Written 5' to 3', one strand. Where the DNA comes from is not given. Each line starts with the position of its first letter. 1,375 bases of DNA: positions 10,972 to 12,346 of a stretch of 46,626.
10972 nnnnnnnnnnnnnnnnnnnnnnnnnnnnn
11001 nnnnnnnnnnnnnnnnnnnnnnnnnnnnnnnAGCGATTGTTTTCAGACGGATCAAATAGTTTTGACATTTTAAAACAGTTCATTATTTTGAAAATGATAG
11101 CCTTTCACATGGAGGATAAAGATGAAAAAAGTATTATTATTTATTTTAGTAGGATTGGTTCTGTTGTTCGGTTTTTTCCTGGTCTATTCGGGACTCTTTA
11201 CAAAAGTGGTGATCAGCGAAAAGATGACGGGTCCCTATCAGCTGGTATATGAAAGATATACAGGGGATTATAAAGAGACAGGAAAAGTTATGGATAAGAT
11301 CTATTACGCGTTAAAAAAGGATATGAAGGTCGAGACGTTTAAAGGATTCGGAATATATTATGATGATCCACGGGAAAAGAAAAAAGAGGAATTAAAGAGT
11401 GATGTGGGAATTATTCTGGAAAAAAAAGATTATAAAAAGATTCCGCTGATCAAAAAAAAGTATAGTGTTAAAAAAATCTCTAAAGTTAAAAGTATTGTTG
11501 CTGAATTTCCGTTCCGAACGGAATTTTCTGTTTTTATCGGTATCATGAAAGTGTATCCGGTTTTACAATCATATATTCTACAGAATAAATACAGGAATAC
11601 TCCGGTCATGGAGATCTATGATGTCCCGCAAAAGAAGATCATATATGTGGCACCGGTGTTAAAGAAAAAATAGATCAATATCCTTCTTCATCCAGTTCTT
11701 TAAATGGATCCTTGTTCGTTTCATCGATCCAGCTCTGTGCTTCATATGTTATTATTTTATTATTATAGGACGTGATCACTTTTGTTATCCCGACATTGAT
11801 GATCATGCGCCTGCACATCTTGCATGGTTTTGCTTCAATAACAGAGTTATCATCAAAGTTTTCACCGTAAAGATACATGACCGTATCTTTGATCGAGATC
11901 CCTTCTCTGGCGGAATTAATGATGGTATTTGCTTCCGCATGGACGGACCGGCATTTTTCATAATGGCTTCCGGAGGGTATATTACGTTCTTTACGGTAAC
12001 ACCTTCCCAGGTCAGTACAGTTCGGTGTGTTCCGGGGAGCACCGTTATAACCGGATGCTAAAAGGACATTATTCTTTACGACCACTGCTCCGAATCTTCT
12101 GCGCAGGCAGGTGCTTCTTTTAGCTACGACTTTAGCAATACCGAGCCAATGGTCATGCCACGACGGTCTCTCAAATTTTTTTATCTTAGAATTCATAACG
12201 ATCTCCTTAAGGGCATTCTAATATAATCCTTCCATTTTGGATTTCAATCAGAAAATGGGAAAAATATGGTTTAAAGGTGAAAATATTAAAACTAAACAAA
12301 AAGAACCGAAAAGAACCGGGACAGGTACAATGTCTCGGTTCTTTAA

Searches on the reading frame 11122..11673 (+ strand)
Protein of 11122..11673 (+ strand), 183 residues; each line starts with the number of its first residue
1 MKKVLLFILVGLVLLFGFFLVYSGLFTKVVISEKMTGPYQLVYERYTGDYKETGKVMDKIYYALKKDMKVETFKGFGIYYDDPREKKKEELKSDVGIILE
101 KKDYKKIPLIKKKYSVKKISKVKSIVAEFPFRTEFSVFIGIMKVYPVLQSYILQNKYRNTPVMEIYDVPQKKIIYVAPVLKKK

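Call 67: search_protein_families(library=pfam, proteins=[window:11122-11673:+], max_evalue=0.00001)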
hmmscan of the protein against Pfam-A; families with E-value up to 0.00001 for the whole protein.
window:11122-11673:+ (183 aa): 1 family
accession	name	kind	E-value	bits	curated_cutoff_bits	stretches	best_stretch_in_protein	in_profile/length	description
PF06445.20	GyrI-like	-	4.4e-07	30.7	26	1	33-167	5-135/155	GyrI-like small molecule binding domain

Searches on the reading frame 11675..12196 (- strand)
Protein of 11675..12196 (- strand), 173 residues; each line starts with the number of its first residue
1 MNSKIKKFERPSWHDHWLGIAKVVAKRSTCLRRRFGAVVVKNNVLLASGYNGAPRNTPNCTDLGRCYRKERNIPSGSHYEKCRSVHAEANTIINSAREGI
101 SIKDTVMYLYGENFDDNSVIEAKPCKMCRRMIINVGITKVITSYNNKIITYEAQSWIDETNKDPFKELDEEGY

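Call 67: search_protein_families(library=pfam, proteins=[window:11675-12196:-], max_evalue=0.00001)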
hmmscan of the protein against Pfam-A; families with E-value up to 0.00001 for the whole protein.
window:11675-12196:- (173 aa): 2 families
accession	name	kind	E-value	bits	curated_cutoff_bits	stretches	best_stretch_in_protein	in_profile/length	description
PF00383.29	dCMP_cyt_deam_1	-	2.2e-19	69.7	25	1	12-142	2-100/102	Cytidine and deoxycytidylate deaminase zinc-binding region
PF14437.12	MafB19-deam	-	4.3e-09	36.8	27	1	20-146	10-103/142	MafB19-like deaminase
